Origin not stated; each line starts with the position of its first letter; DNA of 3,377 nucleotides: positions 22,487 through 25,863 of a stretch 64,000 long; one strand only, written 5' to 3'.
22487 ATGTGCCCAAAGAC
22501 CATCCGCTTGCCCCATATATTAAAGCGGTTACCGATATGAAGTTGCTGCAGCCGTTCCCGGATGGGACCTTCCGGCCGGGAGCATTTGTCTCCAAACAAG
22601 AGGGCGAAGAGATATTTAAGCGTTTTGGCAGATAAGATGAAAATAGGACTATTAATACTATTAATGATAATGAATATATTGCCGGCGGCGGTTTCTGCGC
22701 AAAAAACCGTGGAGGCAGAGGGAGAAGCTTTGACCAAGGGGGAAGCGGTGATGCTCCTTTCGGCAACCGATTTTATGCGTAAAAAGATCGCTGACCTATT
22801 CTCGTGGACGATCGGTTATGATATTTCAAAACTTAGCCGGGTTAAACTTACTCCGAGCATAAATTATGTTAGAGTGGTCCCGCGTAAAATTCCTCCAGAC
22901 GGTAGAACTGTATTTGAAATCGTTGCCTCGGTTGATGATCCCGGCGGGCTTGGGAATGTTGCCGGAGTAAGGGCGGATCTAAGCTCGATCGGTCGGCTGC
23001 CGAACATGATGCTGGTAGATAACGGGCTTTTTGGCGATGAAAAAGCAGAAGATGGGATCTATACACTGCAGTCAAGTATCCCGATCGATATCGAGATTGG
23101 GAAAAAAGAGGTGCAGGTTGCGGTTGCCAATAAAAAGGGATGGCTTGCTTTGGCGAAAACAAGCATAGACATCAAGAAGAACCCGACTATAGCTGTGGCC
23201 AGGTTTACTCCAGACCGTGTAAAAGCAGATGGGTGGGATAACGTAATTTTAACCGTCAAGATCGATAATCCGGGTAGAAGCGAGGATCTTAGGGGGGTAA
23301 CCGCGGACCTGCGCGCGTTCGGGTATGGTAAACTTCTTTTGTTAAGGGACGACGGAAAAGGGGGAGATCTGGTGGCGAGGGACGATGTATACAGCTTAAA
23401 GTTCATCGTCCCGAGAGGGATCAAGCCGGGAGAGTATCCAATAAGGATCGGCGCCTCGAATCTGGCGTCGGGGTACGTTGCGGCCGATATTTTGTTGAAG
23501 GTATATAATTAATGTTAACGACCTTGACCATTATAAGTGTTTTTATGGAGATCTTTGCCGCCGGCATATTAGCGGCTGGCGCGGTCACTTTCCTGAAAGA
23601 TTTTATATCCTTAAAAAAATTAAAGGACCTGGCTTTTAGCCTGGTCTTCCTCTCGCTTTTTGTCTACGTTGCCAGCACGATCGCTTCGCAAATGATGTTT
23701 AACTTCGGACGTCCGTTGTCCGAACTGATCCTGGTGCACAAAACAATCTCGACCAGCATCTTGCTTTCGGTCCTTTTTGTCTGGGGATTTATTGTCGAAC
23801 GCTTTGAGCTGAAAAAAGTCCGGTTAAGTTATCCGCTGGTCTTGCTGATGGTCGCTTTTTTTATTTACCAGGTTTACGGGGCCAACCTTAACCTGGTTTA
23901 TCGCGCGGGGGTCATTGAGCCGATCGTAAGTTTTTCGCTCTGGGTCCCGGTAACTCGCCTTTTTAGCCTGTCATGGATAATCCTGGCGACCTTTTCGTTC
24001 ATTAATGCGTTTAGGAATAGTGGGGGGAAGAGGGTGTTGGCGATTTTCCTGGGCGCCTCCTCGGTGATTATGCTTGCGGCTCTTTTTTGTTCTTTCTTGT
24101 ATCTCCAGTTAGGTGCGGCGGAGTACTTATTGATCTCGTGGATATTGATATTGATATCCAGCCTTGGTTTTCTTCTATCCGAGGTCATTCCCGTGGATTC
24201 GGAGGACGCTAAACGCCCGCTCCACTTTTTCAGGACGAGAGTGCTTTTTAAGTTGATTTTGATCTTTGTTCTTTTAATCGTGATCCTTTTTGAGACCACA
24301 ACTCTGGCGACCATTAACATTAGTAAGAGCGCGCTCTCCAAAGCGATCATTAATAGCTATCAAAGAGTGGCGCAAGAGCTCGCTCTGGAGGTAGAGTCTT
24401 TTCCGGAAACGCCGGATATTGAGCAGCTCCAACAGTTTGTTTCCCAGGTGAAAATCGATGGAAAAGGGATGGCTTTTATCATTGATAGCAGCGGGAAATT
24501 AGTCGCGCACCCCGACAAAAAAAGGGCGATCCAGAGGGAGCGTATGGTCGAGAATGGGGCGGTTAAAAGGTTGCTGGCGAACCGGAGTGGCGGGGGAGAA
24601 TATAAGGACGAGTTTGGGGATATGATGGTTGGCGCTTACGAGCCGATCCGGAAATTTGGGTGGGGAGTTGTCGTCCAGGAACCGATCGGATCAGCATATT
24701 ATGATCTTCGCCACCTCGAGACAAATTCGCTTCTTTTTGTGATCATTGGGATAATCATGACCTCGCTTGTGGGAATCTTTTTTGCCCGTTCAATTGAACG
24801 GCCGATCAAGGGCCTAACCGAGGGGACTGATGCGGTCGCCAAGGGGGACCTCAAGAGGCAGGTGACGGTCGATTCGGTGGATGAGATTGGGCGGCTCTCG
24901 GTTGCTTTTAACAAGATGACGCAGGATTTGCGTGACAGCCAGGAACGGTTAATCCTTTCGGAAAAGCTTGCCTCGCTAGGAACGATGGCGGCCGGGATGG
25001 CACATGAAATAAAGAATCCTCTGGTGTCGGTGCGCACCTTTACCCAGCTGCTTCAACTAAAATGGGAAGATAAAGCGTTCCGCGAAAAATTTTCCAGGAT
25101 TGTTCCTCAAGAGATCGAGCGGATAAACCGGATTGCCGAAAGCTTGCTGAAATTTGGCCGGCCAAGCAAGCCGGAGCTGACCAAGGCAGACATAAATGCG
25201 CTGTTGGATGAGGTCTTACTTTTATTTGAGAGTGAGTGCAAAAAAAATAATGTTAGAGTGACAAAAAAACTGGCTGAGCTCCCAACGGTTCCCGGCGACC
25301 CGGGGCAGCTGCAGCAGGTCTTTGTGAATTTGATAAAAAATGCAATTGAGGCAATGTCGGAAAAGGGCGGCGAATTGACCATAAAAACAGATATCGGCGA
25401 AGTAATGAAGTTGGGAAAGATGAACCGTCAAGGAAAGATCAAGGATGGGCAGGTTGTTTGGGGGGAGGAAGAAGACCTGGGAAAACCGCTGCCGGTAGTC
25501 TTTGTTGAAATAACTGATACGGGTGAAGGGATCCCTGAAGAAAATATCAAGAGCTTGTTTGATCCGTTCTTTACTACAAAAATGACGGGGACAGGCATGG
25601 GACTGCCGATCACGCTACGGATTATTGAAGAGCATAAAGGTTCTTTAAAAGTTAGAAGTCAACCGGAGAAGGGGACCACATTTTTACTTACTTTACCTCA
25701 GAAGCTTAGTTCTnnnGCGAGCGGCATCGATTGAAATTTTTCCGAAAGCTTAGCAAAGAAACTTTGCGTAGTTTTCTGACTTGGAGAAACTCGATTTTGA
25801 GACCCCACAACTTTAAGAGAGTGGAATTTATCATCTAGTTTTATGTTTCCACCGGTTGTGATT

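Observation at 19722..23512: Envelope gene cluster: outer-membrane beta-barrel with C-terminal coiled coil and SLH domain, next to a triple-SLH protein and an Ig-repeat protein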

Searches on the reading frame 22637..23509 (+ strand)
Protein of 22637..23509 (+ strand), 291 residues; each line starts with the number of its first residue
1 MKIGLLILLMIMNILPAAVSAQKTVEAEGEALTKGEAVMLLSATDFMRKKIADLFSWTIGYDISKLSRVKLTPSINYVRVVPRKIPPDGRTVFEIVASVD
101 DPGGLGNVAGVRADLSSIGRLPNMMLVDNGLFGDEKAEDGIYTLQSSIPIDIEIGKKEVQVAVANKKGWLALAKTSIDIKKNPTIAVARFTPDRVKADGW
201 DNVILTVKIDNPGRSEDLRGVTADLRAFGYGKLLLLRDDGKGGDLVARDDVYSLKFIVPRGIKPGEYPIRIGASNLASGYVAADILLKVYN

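Call 3: search_protein_families(library=pfam, proteins=[window:22637-23509:+], max_evalue=0.1)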
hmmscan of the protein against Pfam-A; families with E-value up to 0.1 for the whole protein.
window:22637-23509:+ (291 aa): 0 families

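Call 4: search_protein_families(library=ncbifam, proteins=[window:22637-23509:+], max_evalue=0.1)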
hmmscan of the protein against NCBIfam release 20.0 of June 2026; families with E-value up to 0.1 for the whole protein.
window:22637-23509:+ (291 aa): 2 families
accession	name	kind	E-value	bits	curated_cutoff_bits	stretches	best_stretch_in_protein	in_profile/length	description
NF041940.1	choice_anch_X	domain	1e-11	44.3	25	2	236-259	3-26/37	choice-of-anchor X domain-containing protein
TIGR03503.1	TIGR03503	hypoth_equivalog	9.7e-05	21.5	305.6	1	128-183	159-211/374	TIGR03503 family protein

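Call 56: find_homologous_proteins(query=window:22637-23509:+)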
Query window:22637-23509:+ (291 aa): 327 proteins with E <= 0.001 among 2462 candidates; the best 120 are listed.
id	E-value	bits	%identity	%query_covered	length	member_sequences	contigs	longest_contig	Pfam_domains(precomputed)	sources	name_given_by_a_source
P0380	2.9e-164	563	90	100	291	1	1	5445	-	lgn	-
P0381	1.5e-163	561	91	96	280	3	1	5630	-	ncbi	-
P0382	2.1e-159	547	90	96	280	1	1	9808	-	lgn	-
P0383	2.1e-133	462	73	99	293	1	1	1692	-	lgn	-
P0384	6.9e-133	460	74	98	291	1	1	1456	-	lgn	-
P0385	6.3e-131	454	74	98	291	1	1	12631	-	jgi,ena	-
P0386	8.6e-131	453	76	93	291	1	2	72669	-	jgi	jgi:hypothetical protein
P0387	2.5e-129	448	73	98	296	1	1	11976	-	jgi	jgi:hypothetical protein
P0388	9.1e-128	443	69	100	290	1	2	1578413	-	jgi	jgi:hypothetical protein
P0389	2.5e-122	425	67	99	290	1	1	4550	-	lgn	-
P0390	5.9e-119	414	68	98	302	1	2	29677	-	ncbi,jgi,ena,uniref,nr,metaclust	ncbi:hypothetical protein AMJ44_05110 [candidate division WOR-1 bacterium DG_54_3]|uniref:CARDB doma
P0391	7.1e-119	414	66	95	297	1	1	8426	-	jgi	jgi:hypothetical protein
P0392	8.9e-119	414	72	82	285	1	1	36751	-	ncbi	ncbi:choice-of-anchor X domain-containing protein [Candidatus Margulisiibacteriota bacterium]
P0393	2.1e-118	413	66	98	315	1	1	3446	-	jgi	jgi:hypothetical protein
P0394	2.6e-118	412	64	99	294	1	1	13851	-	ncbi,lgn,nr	ncbi:MAG: hypothetical protein PHH60_01340 [Candidatus Margulisbacteria bacterium]|nr:hypothetical p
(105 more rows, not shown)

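Call 63: predict_structure(alignment_id=A2)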
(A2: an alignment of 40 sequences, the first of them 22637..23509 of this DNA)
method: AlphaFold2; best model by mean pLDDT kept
length: 291 residues; sequences in the alignment: 40
mean_pLDDT: 81.1   pTM: 0.59
mean pLDDT of the five models: 81.1, 80.2, 79.9, 78.5, 78.4
residues with pLDDT >= 90: 147; 70-90: 76; 50-70: 34; < 50: 34
segments of 3 or more residues with pLDDT < 50: 15-32, 52-67
pLDDT, mean of each block of 10 residues (from residue 1): 74 51 35 52 58 44 48 92 68 90 92 92 91 84 89 90 93 91 93 94 95 82 95 94 87 95 96 90 97 84
secondary structure, 60 per line:
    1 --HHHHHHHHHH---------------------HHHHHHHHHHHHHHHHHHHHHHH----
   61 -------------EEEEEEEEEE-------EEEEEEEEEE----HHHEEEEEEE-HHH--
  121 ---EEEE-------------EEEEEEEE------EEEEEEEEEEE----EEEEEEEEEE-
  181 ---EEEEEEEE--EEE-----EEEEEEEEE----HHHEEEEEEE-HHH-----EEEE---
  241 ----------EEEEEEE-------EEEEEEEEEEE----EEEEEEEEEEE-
elements in order: H3-12 H34-56 E74-83 E91-100 E108-114 E124-127 E141-148 E155-165 E170-179 E184-191 E194-196 E202-210 E218-224 E234-237 E251-257 E265-275 E280-290

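Call 66: fold_search(model_id=the predicted structure, library=pdb)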
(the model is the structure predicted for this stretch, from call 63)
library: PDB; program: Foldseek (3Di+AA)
matches with E <= 10: 1621; with E <= 0.001: 148
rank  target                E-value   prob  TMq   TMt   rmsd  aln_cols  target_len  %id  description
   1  2yn3_A                8.4e-07  1.00  0.29  0.30  10.5       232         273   14  Structural insight into the giant calcium-binding adhesin SiiE: implications for the adhesion of Salmonella enterica t (released 2013-04-03)
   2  2yn5_A                1.0e-06  1.00  0.29  0.29  10.7       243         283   13  Structural insight into the giant calcium-binding adhesin SiiE: implications for the adhesion of Salmonella enterica t (released 2013-04-03)
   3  2yn3_C                2.8e-06  1.00  0.28  0.29  10.5       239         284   15  Structural insight into the giant calcium-binding adhesin SiiE: implications for the adhesion of Salmonella enterica t (released 2013-04-03)
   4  6xi1_AAA              6.0e-06  1.00  0.26  0.19  13.3       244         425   10  Crystal structure of tetra-tandem repeat in extending RTX adhesin from Aeromonas hydrophila (released 2020-10-14)
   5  5t99_A                8.7e-06  1.00  0.26  0.12  10.7       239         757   17  Crystal structure of BuGH2Awt in complex with Galactoisofagomine (released 2017-09-13)
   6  2yn5_B                9.2e-06  1.00  0.26  0.26  11.6       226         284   14  Structural insight into the giant calcium-binding adhesin SiiE: implications for the adhesion of Salmonella enterica t (released 2013-04-03)
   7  5g50_B                9.2e-06  1.00  0.23  0.28  19.5       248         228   15  Vibrio cholerae scaffolding protein RbmA in complex with magnesium. (released 2017-11-29)
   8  8pxc                  9.7e-06  1.00  0.37  0.42   9.0       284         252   10  Structure of Fap1, a domain of the accessory Sec-dependent serine-rich glycoprotein adhesin from Streptococcus oralis, s (released 2023-10-25)
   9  4kkp_B                9.7e-06  1.00  0.23  0.27  19.5       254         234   15  Crystal structure of Vibrio cholerae RbmA (crystal form 2) (released 2013-05-22)
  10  2yn3_D                1.3e-05  1.00  0.26  0.34  11.3       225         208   12  Structural insight into the giant calcium-binding adhesin SiiE: implications for the adhesion of Salmonella enterica t (released 2013-04-03)
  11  2yn3_B                1.4e-05  1.00  0.24  0.27  11.2       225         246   13  Structural insight into the giant calcium-binding adhesin SiiE: implications for the adhesion of Salmonella enterica t (released 2013-04-03)
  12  4kkr_A                1.7e-05  1.00  0.22  0.27  19.2       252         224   14  Crystal structure of Vibrio cholerae RbmA (crystal form 3) (released 2013-05-22)
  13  4be6_A                1.7e-05  1.00  0.21  0.26  19.4       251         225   14  V. cholera biofilm scaffolding protein RbmA (released 2013-12-18)
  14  4kkq_B                1.8e-05  1.00  0.22  0.26  19.2       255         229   14  Crystal structure of Vibrio cholerae RbmA (crystal form 1) (released 2013-05-22)
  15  4kkq_A                2.0e-05  1.00  0.23  0.28  19.0       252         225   14  Crystal structure of Vibrio cholerae RbmA (crystal form 1) (released 2013-05-22)
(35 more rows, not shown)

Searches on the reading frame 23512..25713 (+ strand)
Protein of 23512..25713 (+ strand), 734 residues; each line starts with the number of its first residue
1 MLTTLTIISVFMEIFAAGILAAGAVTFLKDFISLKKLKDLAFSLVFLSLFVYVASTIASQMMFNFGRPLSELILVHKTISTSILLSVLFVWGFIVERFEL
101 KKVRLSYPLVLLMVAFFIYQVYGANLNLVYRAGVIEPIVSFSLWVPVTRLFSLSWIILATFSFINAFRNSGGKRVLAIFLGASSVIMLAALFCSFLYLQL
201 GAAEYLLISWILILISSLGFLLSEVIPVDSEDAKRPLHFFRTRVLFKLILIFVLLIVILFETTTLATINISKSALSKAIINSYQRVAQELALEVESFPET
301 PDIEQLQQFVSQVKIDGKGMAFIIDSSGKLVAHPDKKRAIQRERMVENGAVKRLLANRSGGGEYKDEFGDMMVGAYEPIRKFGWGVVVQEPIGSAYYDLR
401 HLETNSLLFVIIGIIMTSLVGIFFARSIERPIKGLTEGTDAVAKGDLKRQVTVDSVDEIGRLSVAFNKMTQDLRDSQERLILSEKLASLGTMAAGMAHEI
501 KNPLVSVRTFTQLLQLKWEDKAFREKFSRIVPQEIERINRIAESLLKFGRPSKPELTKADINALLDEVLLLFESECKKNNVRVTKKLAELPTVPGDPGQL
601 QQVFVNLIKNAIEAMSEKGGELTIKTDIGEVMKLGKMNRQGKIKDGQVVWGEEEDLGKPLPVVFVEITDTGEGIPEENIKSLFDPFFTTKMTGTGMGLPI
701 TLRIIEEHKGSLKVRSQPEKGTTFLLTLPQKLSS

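Call 3: search_protein_families(library=pfam, proteins=[window:23512-25713:+], max_evalue=0.1)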
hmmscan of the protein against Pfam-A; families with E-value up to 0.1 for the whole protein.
window:23512-25713:+ (734 aa): 7 families
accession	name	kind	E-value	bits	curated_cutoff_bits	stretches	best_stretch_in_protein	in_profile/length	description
PF02518.31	HATPase_c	-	5.8e-23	81.9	26.4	1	595-731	1-110/111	Histidine kinase-, DNA gyrase B-, and HSP90-like ATPase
PF00672.30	HAMP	-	9.5e-14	51.9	25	1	423-475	1-53/53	HAMP domain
PF00512.31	HisKA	-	1.6e-10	41.3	26.9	1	489-551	2-63/66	His Kinase A (phospho-acceptor) domain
PF02743.24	dCache_1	-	9.8e-10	38.8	45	1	302-388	151-239/240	Cache domain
PF17201.10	Cache_3-Cache_2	-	2.8e-06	27.3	27.7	1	297-390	182-284/299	Cache 3/Cache 2 fusion domain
PF17203.10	sCache_3_2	-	0.032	14.7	28.4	1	284-359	15-92/140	Single cache domain 3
PF08269.17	dCache_2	-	0.051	13.1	26.5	1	308-351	196-238/298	Cache domain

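Call 4: search_protein_families(library=ncbifam, proteins=[window:23512-25713:+], max_evalue=0.1)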
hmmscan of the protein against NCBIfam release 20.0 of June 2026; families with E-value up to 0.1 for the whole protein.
window:23512-25713:+ (734 aa): 92 families (the best 25 are shown)
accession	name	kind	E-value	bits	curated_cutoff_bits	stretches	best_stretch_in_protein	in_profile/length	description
NF008468.0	PRK11360.1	equivalog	2.8e-71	240.7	646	3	477-627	384-533/616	two-component system sensor histidine kinase AtoS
NF033092.0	HK_WalK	equivalog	1.5e-54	185.6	725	3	240-479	2-252/594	cell wall metabolism sensor histidine kinase WalK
NF007688.0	PRK10364.1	equivalog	2.5e-50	171.5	479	2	473-625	224-376/460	two-component system sensor histidine kinase ZraS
NF053867.1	SprKinKinDBac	equivalog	9.3e-45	153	775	2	483-628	280-425/500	sporulation kinase KinD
NF010411.0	PRK13837.1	equivalog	3.7e-43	147.6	647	1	467-731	428-676/828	two-component system VirA-like sensor kinase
NF047466.1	hybrid_RR_LvrB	exception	6.7e-38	130.8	500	1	432-730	93-376/377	hybrid histidine kinase/response regulator LvrB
NF038348.1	T2SS_HK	subfamily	1.1e-37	129.8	450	3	664-730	505-573/574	histidine kinase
NF046044.1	PnpS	equivalog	2.8e-37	128.7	400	1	495-729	176-390/390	two-component system histidine kinase PnpS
NF047496.1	HK_LIC11548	equivalog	3.4e-35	121.9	750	1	409-729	280-588/589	LIC_11548 family sensor histidine kinase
NF052574.1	HisKinEspCMyxo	equivalog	2.3e-34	118.7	1200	2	665-730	570-637/785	serine histidine kinase EspC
NF008293.1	PRK11073.1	equivalog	7.1e-32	111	240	2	451-627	94-265/349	nitrogen regulation protein NR(II)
NF041210.1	his_kin_PieS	equivalog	7.5e-32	110.9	850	2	251-625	9-388/474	two component system sensor histidine kinase PieS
NF047497.1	HK_LIC_12097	equivalog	9.9e-32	110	500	2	473-625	134-290/367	LIC_12097 family sensor histidine kinase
NF045911.1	TCSHisKinNblS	equivalog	8.9e-31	106.9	1000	2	494-729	393-619/621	two-component system sensor histidine kinase NblS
NF058527.1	HistKinChvGCaul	equivalog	1.7e-29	103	740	1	407-730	230-533/535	two-component sensor histidine kinase ChvG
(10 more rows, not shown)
